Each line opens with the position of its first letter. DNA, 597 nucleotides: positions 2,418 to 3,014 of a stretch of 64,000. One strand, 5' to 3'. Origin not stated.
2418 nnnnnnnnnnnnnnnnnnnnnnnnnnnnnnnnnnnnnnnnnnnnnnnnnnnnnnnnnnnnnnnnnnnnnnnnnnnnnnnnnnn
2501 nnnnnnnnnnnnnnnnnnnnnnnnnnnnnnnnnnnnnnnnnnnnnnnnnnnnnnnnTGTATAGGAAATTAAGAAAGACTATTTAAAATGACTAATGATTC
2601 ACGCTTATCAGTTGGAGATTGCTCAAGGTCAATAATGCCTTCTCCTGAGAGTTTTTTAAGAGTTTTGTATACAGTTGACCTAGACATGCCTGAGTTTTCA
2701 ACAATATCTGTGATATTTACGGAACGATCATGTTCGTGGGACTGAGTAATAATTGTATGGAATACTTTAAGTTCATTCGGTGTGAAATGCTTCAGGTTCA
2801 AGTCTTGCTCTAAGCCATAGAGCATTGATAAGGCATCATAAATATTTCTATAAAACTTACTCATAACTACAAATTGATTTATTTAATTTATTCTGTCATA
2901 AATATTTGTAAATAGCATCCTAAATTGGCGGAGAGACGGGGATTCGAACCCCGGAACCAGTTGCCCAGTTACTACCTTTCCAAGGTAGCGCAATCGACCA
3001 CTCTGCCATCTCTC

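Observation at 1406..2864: Three-gene module beside tRNA-Ser: small winged-helix protein plus tandem duplicated 6-TM membrane proteins of unrecognised family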

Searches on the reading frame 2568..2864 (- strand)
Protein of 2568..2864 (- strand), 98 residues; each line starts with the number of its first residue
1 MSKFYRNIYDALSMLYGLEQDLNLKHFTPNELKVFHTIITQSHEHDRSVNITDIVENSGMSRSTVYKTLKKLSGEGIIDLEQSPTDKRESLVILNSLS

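Call 4: search_protein_families(library=pfam, proteins=[window:2568-2864:-], max_evalue=10)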
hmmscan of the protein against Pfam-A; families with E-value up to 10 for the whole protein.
window:2568-2864:- (98 aa): 46 families (the best 25 are shown)
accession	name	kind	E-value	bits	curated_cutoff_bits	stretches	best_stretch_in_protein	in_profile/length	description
PF01978.25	TrmB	-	3.8e-08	33.5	25.6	1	27-84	6-58/68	Sugar-specific transcriptional regulator TrmB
PF01047.28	MarR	-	7.3e-08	32.6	24.6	1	44-89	14-58/59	MarR family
PF12802.13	MarR_2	-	5.2e-07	30.2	27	1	46-89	20-61/61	MarR family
PF09339.16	HTH_IclR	-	2.2e-06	27.8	22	1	44-78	14-48/52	IclR helix-turn-helix domain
PF13463.12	HTH_27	-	6.6e-05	23.5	22.2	1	28-94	2-64/68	Winged helix DNA-binding domain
PF21984.2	DnaD_N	-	0.00023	21.7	27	1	28-87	15-74/101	DnaD N-terminal domain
PF13551.12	HTH_29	-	0.00023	21.6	28.1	1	48-80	13-44/64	Winged helix-turn helix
PF08279.18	HTH_11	-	0.00023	21.4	25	1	39-81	6-49/55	HTH domain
PF01418.23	HTH_6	-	0.00026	21.4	28.3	1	24-79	11-65/77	Helix-turn-helix domain, rpiR family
PF01475.25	FUR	-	0.00042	20.9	23.1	1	28-80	7-61/121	Ferric uptake regulator family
PF13384.12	HTH_23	-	0.00043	20.4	24.6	1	48-80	17-49/50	Homeodomain-like domain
PF13730.12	HTH_36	-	0.00077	19.6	25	1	28-78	4-55/55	Helix-turn-helix domain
PF13545.12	HTH_Crp_2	-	0.001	19.4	27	1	52-79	26-53/70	Crp-like helix-turn-helix domain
PF22381.2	Staph_reg_Sar_Rot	-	0.0011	19.4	27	1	28-95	13-75/85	Transcriptional regulator SarA/Rot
PF01022.26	HTH_5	-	0.0011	19.2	22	1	50-78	17-45/47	Bacterial regulatory protein, arsR family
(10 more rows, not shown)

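Call 5: search_protein_families(library=ncbifam, proteins=[window:2568-2864:-], max_evalue=10)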
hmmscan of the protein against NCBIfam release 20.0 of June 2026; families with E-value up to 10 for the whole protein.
window:2568-2864:- (98 aa): 33 families (the best 25 are shown)
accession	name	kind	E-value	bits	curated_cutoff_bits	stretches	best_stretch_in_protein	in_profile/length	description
NF053755.1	MsvR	equivalog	1.3e-07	31.6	220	1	46-96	24-74/236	transcriptional factor MsvR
TIGR01889.1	Staph_reg_Sar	paralog_domain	1.4e-05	25.4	62.6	1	28-95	24-90/109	staphylococcal accessory regulator family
NF053606.1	Sta1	subfamily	2.9e-05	24.1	80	1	7-87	7-73/100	Sta1 family transcriptional regulator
NF008458.0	PRK11337.1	equivalog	5.8e-05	22.2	378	1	23-86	23-85/293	MurR/RpiR family transcriptional regulator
NF040939.2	trans_reg_lrs14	equivalog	0.00017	21.6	90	1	29-84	21-72/103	Lrs14 family HTH-type transcriptional regulator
NF010349.0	PRK13777.1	equivalog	0.00034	20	153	1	27-94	39-106/190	HTH-type transcriptional regulator Hpr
NF053814.1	teico_TcaR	equivalog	0.0022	18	170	1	43-91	47-97/151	MarR family transcriptional regulator TcaR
NF038268.1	TF_SarA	equivalog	0.004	17.1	175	1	37-96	39-98/121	global transcriptional regulator SarA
NF008273.0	PRK11050.1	equivalog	0.004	16.8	153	1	39-79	45-85/156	manganese-binding transcriptional regulator MntR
NF046008.1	ICE_MAGa4850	equivalog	0.0047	17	55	1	37-82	51-95/233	MAGa4850 family ICE element protein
NF033788.1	HTH_metalloreg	subfamily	0.0051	16.6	55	1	47-81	24-58/77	metalloregulator ArsR/SmtB family transcription factor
TIGR02018.2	his_ut_repres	equivalog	0.0082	15.5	220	1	52-79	27-54/226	histidine utilization transcriptional repressor HutC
NF041395.1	TranRegLrpA1_Halo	equivalog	0.0088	16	250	1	39-78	10-49/142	HTH-type transcriptional regulator LrpA1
NF006046.0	PRK08192.1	equivalog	0.0094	15.2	512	1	4-68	171-234/339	aspartate carbamoyltransferase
TIGR04472.1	reg_rSAM_mob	hypoth_equivalog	0.0099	15.9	240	1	47-95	44-92/141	radical SAM mobile pair system MarR family transcriptional regulator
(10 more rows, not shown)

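Call 57: search_protein_families(library=padloc, proteins=[window:2568-2864:-], max_evalue=1)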
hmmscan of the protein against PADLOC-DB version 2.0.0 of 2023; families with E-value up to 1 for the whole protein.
window:2568-2864:- (98 aa): 19 families
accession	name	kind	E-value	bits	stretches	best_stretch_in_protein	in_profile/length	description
PDLC01853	CARF3--CARF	-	5.1e-06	24.3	1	26-93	135-199/209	-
PDLC01858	CARF3--CARF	-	1.2e-05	23.3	1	29-79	139-188/204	-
PDLC01438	Csa3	-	1.5e-05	23.2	1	28-89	147-196/305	"CAS-I,CAS-II,CAS-III,CAS-IV,CAS-V,CAS-VI; associated_signaling"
PDLC01720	Csa3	-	1.9e-05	23.2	1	47-90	41-87/118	Csa3_1_CAS-I-II-III-IV-V-VI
PDLC01860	CARF3--CARF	-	2.6e-05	22.4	1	30-90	140-199/210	-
PDLC01879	CARF3--CARF_TM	-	2.9e-05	21.8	1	24-85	151-203/222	-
PDLC01866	CARF3--CARF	-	3.9e-05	21.7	1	10-94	121-196/207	-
PDLC01852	CARF3--CARF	-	4e-05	21.6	1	33-85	143-194/208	-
PDLC01044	Csa3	-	8.3e-05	20.6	1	23-81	130-181/194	Type I-A associated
PDLC03963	SoFic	-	0.00019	19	1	29-95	293-352/361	-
PDLC01848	CARF3--CARF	-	0.00022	19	1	22-92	126-193/197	-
PDLC01268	CasR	-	0.0017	16.3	1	23-83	116-169/179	"CAS-I,CAS-II,CAS-III,CAS-IV,CAS-V,CAS-VI; associated_signaling"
PDLC01857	CARF3--CARF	-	0.0017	16.1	1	22-82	124-177/201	-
PDLC01863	CARF3--CARF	-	0.0037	15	1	45-81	129-165/182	-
PDLC04133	mad1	-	0.0055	15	1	46-71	3-28/60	mads_1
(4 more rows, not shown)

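Call 58: search_protein_families(library=phrogs, proteins=[window:2568-2864:-], max_evalue=1)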
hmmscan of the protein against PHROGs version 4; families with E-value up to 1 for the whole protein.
window:2568-2864:- (98 aa): 38 families (the best 25 are shown)
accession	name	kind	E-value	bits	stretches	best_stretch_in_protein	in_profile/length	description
phrog_3502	-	unknown function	3.9e-06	28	1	22-89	44-110/131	-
phrog_8102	-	DNA, RNA and nucleotide metabolism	3e-05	24.3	1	20-87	25-97/337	replication initiation protein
phrog_11046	-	transcription regulation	0.0021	18.9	1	27-86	7-64/94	transcriptional regulator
phrog_270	-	DNA, RNA and nucleotide metabolism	0.0026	18.2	1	25-85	43-104/383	replication initiation protein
phrog_678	-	DNA, RNA and nucleotide metabolism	0.0044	17.6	1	48-84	85-121/346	replication initiation O-like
phrog_5978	-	unknown function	0.0046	17.1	1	30-84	298-347/364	-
phrog_13084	-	unknown function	0.005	17.7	1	21-83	19-81/169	-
phrog_391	-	DNA, RNA and nucleotide metabolism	0.006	17.3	1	40-88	28-80/298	replication initiation O-like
phrog_11961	-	unknown function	0.0063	17.2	1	33-94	39-100/150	-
phrog_186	-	DNA, RNA and nucleotide metabolism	0.013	16.2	1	29-87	41-101/308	DnaD-like helicase loader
phrog_2030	-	transcription regulation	0.026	15.2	1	42-85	23-66/202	transcriptional regulator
phrog_19047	-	transcription regulation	0.027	15.1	1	34-82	196-244/269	transcriptional regulator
phrog_6929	-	other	0.029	15.6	1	28-86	15-74/162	universal stress protein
phrog_2790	-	integration and excision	0.031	15.2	1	37-68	16-48/100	excisionase and transcriptional regulator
phrog_1098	-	DNA, RNA and nucleotide metabolism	0.042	13.5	1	32-95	19-86/546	HTH DNA binding protein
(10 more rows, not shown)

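Call 70: find_homologous_proteins(query=window:2568-2864:-, max_evalue=0.001)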
Query window:2568-2864:- (98 aa): 294 proteins with E <= 0.001 among 296 candidates; the best 120 are listed.
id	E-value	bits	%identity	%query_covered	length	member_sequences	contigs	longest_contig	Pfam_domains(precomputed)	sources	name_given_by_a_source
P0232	3.4e-52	192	96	100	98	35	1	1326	PF01047.29,PF01978.26,PF09339.17,PF12802.14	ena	-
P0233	1.1e-38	149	77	100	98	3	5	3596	PF01047.29,PF01978.26,PF09339.17,PF12802.14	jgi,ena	-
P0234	2.8e-38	148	72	100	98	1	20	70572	PF01047.29,PF01978.26,PF12802.14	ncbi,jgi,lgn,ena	jgi:DNA-binding MarR family transcriptional regulator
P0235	1.1e-37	146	76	100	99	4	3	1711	PF01047.29,PF01978.26,PF13551.13,PF09339.17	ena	-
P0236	3.7e-37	144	74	100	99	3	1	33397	PF01047.29,PF13412.13,PF01978.26,PF13551.13,PF09339.17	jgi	jgi:DNA-binding MarR family transcriptional regulator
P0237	1.1e-36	142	75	98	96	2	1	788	PF01047.29,PF01978.26,PF13551.13,PF09339.17,PF12802.14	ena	-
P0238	2.7e-36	141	74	98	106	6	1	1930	PF01047.29,PF01978.26,PF13551.13,PF09339.17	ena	-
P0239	3.1e-36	141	74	98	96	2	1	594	PF01047.29,PF01978.26,PF13551.13,PF12802.14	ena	-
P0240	3.3e-36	141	74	98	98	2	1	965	PF01978.26,PF13551.13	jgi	-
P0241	3.9e-36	141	77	93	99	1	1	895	PF01047.29,PF13384.13,PF01978.26,PF13551.13,PF09339.17,PF12802.14,PF08784.18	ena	-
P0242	4.4e-36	141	74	98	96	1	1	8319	PF01047.29,PF13412.13,PF13730.13,PF13384.13,PF01978.26,PF12802.14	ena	-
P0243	7.1e-36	140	72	100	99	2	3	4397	PF01047.29,PF01978.26,PF09339.17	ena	-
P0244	1.0e-35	139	74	98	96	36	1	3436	PF01047.29,PF13384.13,PF01978.26,PF13551.13,PF09339.17,PF12802.14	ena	-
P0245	1.4e-35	139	73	98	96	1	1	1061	PF01047.29,PF13412.13,PF13730.13,PF13384.13,PF01978.26,PF02796.22,PF09339.17,PF12802.14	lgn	-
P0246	1.6e-35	139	70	100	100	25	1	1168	PF01047.29,PF13730.13,PF13384.13,PF01978.26,PF13551.13,PF09339.17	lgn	-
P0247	1.9e-35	138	72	100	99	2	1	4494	PF01047.29,PF01978.26,PF09339.17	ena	-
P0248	2.0e-35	138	72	100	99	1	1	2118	PF01047.29,PF01978.26,PF09339.17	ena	-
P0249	2.1e-35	138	71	100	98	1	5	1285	PF01047.29,PF13412.13,PF13384.13,PF01978.26,PF13551.13,PF09339.17,PF12802.14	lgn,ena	-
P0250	2.2e-35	138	71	98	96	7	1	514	PF01047.29,PF13412.13,PF13730.13,PF13384.13,PF01978.26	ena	-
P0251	2.7e-35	138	69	100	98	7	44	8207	PF01047.29,PF13730.13,PF01978.26,PF13551.13,PF09339.17,PF12802.14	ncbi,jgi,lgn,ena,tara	tara:strand:+ start:38 stop:334 length:297 start_codon:yes stop_codon:yes gene_type:complete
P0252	2.7e-35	138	68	99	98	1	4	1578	PF01047.29,PF13384.13,PF01978.26,PF08784.18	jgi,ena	-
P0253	4.0e-35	137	74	98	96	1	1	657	PF01047.29,PF13730.13,PF01978.26,PF13551.13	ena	-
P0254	5.5e-35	137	70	100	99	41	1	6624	PF01047.29,PF13730.13,PF01978.26,PF09339.17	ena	-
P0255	5.7e-35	137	73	98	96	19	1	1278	PF01047.29,PF01978.26,PF13551.13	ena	-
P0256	5.8e-35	137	71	98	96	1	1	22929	PF01047.29,PF13412.13,PF13730.13,PF13384.13,PF01978.26,PF13551.13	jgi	jgi:DNA-binding MarR family transcriptional regulator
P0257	5.9e-35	137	74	98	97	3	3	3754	PF01047.29,PF13384.13,PF01978.26,PF13551.13,PF09339.17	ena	-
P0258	6.1e-35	137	73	98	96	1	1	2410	PF01047.29,PF13412.13,PF13730.13,PF01978.26,PF13551.13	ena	-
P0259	6.2e-35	137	73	98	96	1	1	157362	PF01047.29,PF13730.13,PF13384.13,PF01978.26,PF12802.14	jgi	jgi:DNA-binding MarR family transcriptional regulator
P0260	7.3e-35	137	72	98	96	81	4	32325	PF01047.29,PF13412.13,PF13730.13,PF13384.13,PF01978.26,PF12802.14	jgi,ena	-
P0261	7.9e-35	136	71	100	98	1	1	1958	PF01047.29,PF13730.13,PF01978.26,PF13551.13,PF09339.17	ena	-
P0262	9.0e-35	136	71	100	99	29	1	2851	PF01047.29,PF01978.26,PF09339.17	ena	-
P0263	1.1e-34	136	72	98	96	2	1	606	PF01047.29,PF13730.13,PF01978.26,PF13551.13,PF09339.17,PF12802.14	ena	-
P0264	1.1e-34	136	72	98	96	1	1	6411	PF01047.29,PF13412.13,PF13730.13,PF01978.26,PF12802.14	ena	-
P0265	1.2e-34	136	73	98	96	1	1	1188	PF01047.29,PF01978.26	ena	-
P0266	1.3e-34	136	71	100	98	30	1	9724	PF01047.29,PF01978.26,PF13551.13,PF09339.17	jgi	-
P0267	1.3e-34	136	73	98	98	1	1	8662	PF01978.26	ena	-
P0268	1.4e-34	136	72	98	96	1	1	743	PF01047.29,PF13412.13,PF13730.13,PF01978.26,PF13551.13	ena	-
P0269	1.4e-34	136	68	100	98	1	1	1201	PF01047.29,PF13730.13,PF01978.26,PF13551.13,PF09339.17,PF12802.14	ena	-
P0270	1.6e-34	136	72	98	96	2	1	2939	PF01047.29,PF13412.13,PF13730.13,PF13384.13,PF01978.26,PF13551.13,PF09339.17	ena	-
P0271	1.6e-34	135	70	100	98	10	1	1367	PF01047.29,PF13730.13,PF13384.13,PF01978.26,PF09339.17,PF12802.14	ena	-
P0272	1.9e-34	135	72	98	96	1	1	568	PF01047.29,PF13730.13,PF01978.26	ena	-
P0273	2.1e-34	135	73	98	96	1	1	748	PF01047.29,PF13730.13,PF01978.26,PF13551.13,PF09339.17,PF12802.14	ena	-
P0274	2.1e-34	135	69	100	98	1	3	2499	PF01047.29,PF13384.13,PF01978.26,PF13551.13,PF09339.17,PF12802.14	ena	-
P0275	2.1e-34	135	72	98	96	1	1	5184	PF01047.29,PF01978.26,PF09339.17,PF12802.14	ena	-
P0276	2.2e-34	135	71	98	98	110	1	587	PF01047.29,PF01978.26,PF13551.13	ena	-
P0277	2.2e-34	135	71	96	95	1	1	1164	PF01047.29,PF13730.13,PF01978.26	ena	-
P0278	2.4e-34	135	71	98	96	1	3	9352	PF01047.29,PF13412.13,PF13730.13,PF01978.26,PF13551.13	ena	-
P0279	2.6e-34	135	72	98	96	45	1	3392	PF01047.29,PF13730.13,PF13384.13,PF01978.26,PF13551.13,PF09339.17,PF12802.14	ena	-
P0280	2.7e-34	135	72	98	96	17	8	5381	PF01047.29,PF13730.13,PF01978.26,PF13551.13,PF09339.17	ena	-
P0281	3.0e-34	135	72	98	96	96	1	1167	PF01047.29,PF13730.13,PF13384.13,PF01978.26,PF13551.13,PF09339.17,PF12802.14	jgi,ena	-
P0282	3.2e-34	135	73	98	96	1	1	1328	PF01047.29,PF13730.13,PF01978.26,PF13551.13,PF09339.17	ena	-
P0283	3.4e-34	134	71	100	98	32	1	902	PF01418.24,PF13730.13,PF01978.26,PF13551.13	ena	-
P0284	3.9e-34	134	67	99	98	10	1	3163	PF01047.29,PF13730.13,PF13384.13,PF01978.26,PF13551.13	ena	-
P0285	4.0e-34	134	72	98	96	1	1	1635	PF01047.29,PF13730.13,PF01978.26,PF13551.13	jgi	jgi:DNA-binding MarR family transcriptional regulator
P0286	4.2e-34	134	72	98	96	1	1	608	PF01047.29,PF13384.13,PF01978.26,PF13551.13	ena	-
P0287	4.2e-34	134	71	98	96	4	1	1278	PF01047.29,PF13730.13,PF01978.26,PF13551.13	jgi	-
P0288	4.6e-34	134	70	100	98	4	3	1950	PF01418.24,PF01978.26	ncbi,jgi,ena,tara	tara:strand:+ start:209 stop:505 length:297 start_codon:yes stop_codon:yes gene_type:complete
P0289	4.8e-34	134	70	100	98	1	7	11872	PF01047.29,PF13384.13,PF01978.26,PF13551.13,PF09339.17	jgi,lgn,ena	-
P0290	5.2e-34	134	71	98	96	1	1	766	PF01047.29,PF13730.13,PF13384.13,PF01978.26,PF13551.13,PF09339.17,PF12802.14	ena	-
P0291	5.3e-34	134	72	96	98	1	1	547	PF01047.29,PF13384.13,PF01978.26,PF13551.13,PF09339.17,PF12802.14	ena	-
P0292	5.5e-34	134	68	99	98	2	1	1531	PF01047.29,PF01418.24,PF01978.26,PF13551.13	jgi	-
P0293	5.7e-34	134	70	98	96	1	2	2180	PF01047.29,PF01978.26,PF13551.13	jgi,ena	-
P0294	5.7e-34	134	71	98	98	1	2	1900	PF01047.29,PF01978.26,PF13551.13,PF09339.17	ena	-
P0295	6.4e-34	134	69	99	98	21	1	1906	PF01047.29,PF13730.13,PF01978.26,PF09339.17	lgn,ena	-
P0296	6.4e-34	134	67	100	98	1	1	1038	PF01047.29,PF13412.13,PF01418.24,PF13384.13,PF01978.26,PF13551.13,PF12802.14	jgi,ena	-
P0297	6.4e-34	134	71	98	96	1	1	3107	PF01047.29,PF13730.13,PF01978.26,PF13551.13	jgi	-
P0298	6.8e-34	134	70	100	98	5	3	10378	PF01047.29,PF01978.26,PF13551.13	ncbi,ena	-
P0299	8.7e-34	133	71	98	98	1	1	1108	PF01047.29,PF01978.26,PF13551.13,PF09339.17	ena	-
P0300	1.0e-33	133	71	98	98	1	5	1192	PF01047.29,PF01978.26,PF13551.13,PF22381.3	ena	-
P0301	1.1e-33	133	70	98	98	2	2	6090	PF01047.29,PF01978.26,PF13551.13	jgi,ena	-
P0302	1.3e-33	133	68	100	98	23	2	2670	PF01047.29,PF01978.26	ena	-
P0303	1.3e-33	133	69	96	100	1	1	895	PF01047.29,PF13730.13,PF01978.26,PF13551.13,PF09339.17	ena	-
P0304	1.3e-33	133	71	96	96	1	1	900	PF01047.29,PF13730.13,PF13384.13,PF01978.26,PF13551.13,PF09339.17,PF12802.14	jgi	jgi:DNA-binding MarR family transcriptional regulator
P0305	1.4e-33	133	71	98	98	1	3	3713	PF01047.29,PF01978.26,PF13551.13,PF09339.17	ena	-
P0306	1.4e-33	132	72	96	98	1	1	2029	PF01047.29,PF13384.13,PF01978.26,PF01022.27,PF13551.13,PF09339.17,PF12802.14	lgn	-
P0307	1.6e-33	132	70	96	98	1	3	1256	PF01047.29,PF13384.13,PF01978.26,PF01022.27,PF13551.13,PF09339.17,PF12802.14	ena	-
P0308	1.6e-33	132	72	98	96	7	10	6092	PF01047.29,PF01978.26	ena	-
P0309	1.7e-33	132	70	98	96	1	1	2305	PF13730.13,PF01978.26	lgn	-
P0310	1.9e-33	132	71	98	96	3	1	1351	PF01047.29,PF13730.13,PF01978.26,PF13551.13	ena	-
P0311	2.1e-33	132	71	98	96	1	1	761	PF01047.29,PF01978.26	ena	-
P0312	2.2e-33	132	71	96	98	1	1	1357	PF01047.29,PF01978.26,PF13551.13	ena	-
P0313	2.2e-33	132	71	96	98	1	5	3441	PF01047.29,PF01978.26,PF13551.13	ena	-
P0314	2.2e-33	132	70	96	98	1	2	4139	PF01047.29,PF13384.13,PF01978.26,PF01022.27,PF13551.13,PF09339.17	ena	-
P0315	2.2e-33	132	70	98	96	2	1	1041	PF01047.29,PF13730.13,PF01978.26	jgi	-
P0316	2.2e-33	132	71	96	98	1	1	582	PF01047.29,PF01978.26,PF13551.13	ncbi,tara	tara:strand:- start:159 stop:455 length:297 start_codon:yes stop_codon:yes gene_type:complete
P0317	2.3e-33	132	71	96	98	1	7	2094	PF01047.29,PF01978.26,PF13551.13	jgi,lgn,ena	-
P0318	2.3e-33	132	71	96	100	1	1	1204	PF01047.29,PF01978.26,PF13551.13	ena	-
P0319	2.4e-33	132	69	98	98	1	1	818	PF01978.26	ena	-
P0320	2.6e-33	132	70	98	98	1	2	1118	PF01978.26,PF13551.13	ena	-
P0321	2.7e-33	132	70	98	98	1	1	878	PF01978.26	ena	-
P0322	2.7e-33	132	68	100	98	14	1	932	PF01047.29,PF13412.13,PF13730.13,PF01978.26,PF13551.13,PF22381.3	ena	-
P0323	3.0e-33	131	71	96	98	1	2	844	PF01047.29,PF01978.26,PF13551.13,PF09339.17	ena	-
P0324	3.0e-33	131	68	100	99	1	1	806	PF01047.29,PF13730.13,PF01978.26,PF09339.17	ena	-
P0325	3.1e-33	131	71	96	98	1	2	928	PF01047.29,PF01978.26,PF13551.13,PF09339.17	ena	-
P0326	3.1e-33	131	69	96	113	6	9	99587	PF01047.29,PF01978.26,PF09339.17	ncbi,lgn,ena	-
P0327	3.1e-33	131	70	96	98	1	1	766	PF01047.29,PF01978.26,PF13551.13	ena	-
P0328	3.1e-33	131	70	96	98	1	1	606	PF01047.29,PF13384.13,PF01978.26,PF13551.13,PF09339.17,PF22381.3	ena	-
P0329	3.2e-33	131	70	98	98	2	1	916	PF01978.26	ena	-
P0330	3.3e-33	131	70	98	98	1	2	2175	PF01978.26,PF13551.13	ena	-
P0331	3.3e-33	131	69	100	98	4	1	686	PF13412.13,PF01978.26,PF13551.13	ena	-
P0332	3.6e-33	131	69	98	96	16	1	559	PF01047.29,PF13730.13,PF13384.13,PF01978.26,PF13551.13,PF12802.14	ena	-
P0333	3.7e-33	131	71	98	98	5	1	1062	PF01047.29,PF01978.26,PF13551.13,PF09339.17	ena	-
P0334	4.0e-33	131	70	98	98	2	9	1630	PF01978.26,PF13551.13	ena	-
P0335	4.1e-33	131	71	98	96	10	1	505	PF01978.26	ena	-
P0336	4.5e-33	131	69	98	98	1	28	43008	PF01978.26,PF13551.13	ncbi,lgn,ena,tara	tara:strand:- start:2921 stop:3217 length:297 start_codon:yes stop_codon:yes gene_type:complete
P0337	4.7e-33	131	69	100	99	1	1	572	PF01047.29,PF01978.26,PF13551.13,PF12802.14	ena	-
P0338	4.8e-33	131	67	100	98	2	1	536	PF13730.13,PF01978.26,PF13551.13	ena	-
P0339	5.4e-33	131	69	100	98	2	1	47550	PF01047.29,PF01978.26,PF13551.13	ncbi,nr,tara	ncbi:MarR family transcriptional regulator [Gammaproteobacteria bacterium]|nr:MarR family transcript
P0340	5.6e-33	131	71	96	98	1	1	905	PF01047.29,PF01978.26,PF13551.13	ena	-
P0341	6.0e-33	130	71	96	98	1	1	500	PF01047.29,PF13384.13,PF01978.26,PF01022.27,PF13551.13,PF09339.17,PF12802.14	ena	-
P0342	6.1e-33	130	71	96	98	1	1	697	PF01047.29,PF13384.13,PF01978.26,PF01022.27,PF13551.13,PF09339.17,PF12802.14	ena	-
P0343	6.9e-33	130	70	98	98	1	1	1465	PF01047.29,PF13730.13,PF01978.26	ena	-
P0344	7.0e-33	130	70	98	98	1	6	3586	PF01047.29,PF01978.26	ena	-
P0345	7.2e-33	130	70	96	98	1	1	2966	PF01047.29,PF01978.26,PF13551.13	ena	-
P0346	7.6e-33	130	70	98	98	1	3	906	PF01978.26,PF13551.13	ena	-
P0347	8.1e-33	130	70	98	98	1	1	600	PF01978.26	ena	-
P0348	8.2e-33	130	71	96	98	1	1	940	PF01047.29,PF13384.13,PF01978.26,PF13551.13,PF09339.17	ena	-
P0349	8.2e-33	130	70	96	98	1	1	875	PF01047.29,PF13384.13,PF01978.26,PF01022.27,PF13551.13,PF09339.17,PF12802.14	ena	-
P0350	8.2e-33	130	70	96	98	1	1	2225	PF01047.29,PF13384.13,PF01978.26,PF01022.27,PF13551.13,PF09339.17,PF12802.14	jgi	-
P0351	8.5e-33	130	70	96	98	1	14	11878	PF01047.29,PF13384.13,PF01978.26,PF01022.27,PF13551.13,PF09339.17,PF12802.14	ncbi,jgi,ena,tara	tara:strand:- start:260 stop:556 length:297 start_codon:yes stop_codon:yes gene_type:complete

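Call 84: predict_structure(alignment_id=A4)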
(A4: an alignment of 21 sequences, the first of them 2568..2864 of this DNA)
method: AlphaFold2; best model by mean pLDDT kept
length: 98 residues; sequences in the alignment: 21
mean_pLDDT: 88.3   pTM: 0.76
mean pLDDT of the five models: 88.3, 83.2, 81.6, 77.6, 77.2
residues with pLDDT >= 90: 56; 70-90: 39; 50-70: 2; < 50: 1
segments of 3 or more residues with pLDDT < 50: none
pLDDT, mean of each block of 10 residues (from residue 1): 92 88 89 93 84 94 95 92 79 76
secondary structure, 60 per line:
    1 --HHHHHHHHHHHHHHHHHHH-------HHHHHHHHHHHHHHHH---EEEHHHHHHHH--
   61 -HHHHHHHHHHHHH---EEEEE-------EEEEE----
elements in order: H3-21 H29-44 E48-50 H51-58 H62-74 E78-82 E90-94
